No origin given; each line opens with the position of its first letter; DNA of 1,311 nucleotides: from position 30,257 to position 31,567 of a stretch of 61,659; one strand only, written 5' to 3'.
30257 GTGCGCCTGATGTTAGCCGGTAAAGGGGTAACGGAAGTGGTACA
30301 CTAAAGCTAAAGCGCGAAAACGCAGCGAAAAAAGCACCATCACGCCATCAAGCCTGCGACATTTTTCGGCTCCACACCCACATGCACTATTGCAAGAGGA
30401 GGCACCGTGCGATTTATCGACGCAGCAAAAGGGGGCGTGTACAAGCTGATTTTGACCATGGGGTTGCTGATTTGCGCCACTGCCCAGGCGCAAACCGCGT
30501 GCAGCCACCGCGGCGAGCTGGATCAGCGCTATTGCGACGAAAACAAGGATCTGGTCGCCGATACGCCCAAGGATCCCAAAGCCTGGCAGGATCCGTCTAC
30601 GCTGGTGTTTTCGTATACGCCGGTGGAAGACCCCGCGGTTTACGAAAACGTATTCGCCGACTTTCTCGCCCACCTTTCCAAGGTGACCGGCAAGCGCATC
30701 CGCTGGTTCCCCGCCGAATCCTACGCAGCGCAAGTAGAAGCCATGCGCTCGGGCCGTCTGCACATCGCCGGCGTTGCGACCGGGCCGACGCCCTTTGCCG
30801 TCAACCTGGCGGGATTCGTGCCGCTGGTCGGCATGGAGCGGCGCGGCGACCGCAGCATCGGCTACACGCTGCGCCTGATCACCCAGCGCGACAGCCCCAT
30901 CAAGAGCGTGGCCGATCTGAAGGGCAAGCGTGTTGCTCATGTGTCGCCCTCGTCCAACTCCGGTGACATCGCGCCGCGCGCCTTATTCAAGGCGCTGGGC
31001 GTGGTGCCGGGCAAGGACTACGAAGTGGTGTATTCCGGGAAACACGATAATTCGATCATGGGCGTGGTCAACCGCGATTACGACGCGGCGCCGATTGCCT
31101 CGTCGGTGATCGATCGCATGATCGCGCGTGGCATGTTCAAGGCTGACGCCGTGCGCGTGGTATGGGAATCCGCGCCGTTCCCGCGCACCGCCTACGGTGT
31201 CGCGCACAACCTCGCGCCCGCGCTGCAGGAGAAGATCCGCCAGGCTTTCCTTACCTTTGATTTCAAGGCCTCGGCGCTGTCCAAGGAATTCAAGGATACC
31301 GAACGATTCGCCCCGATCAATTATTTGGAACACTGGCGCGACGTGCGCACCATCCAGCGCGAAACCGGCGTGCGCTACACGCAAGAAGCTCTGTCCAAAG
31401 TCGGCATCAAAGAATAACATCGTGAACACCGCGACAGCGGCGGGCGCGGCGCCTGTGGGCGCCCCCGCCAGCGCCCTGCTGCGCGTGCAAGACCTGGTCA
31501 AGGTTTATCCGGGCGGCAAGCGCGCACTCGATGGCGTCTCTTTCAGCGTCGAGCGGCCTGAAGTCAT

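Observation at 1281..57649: Fifteen copies of a ~32-bp AT-rich element with an IHF-consensus core in a GC-rich window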

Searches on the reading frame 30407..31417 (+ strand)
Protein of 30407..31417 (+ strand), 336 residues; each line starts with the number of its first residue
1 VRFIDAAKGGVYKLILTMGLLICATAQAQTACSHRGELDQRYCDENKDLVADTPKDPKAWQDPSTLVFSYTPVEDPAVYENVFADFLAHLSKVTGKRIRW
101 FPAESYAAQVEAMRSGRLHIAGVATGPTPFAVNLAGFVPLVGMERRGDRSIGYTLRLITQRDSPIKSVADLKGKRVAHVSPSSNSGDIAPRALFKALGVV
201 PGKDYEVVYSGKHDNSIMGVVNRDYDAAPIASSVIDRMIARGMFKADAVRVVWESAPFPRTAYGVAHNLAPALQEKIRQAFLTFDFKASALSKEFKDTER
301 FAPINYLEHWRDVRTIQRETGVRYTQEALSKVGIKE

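Call 19: search_protein_families(library=pfam, proteins=[window:30407-31417:+], max_evalue=0.00001)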
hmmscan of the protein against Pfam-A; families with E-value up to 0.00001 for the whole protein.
window:30407-31417:+ (336 aa): 1 family
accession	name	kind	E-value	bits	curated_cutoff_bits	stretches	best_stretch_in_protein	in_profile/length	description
PF12974.12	Phosphonate-bd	-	1.1e-61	208.8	27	1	68-305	1-238/242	ABC transporter, phosphonate, periplasmic substrate-binding protein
